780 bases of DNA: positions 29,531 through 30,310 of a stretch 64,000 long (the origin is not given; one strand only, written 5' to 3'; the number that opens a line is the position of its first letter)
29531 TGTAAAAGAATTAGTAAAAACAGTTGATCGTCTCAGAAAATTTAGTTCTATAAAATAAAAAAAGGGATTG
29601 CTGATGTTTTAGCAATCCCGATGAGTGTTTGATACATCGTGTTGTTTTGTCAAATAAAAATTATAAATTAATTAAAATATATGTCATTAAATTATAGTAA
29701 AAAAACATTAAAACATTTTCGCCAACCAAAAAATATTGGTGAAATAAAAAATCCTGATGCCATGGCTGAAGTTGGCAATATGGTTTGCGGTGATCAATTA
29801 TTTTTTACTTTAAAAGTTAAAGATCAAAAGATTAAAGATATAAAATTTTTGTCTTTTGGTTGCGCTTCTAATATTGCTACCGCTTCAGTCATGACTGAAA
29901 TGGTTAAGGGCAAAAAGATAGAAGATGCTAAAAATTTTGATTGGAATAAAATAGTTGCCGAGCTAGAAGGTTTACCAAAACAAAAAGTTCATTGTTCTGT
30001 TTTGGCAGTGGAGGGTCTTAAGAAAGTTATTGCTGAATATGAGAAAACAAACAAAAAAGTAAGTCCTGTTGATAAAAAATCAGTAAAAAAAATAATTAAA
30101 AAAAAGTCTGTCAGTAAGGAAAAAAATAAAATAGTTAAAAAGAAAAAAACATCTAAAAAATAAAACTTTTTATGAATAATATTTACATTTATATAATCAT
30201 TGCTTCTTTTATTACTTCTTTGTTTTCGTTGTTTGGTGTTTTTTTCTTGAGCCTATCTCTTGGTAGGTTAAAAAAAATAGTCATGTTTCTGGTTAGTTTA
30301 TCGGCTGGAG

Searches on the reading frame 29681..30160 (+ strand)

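Call 61: search_protein_families(library=pfam, proteins=[window:29681-30160:+])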
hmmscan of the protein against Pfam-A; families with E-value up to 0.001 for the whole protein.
window:29681-30160:+ (160 aa): 1 family
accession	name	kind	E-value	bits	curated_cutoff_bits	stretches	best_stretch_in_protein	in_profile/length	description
PF01592.21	NifU_N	-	2.2e-39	134.9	22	1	5-125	2-125/127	NifU-like N terminal domain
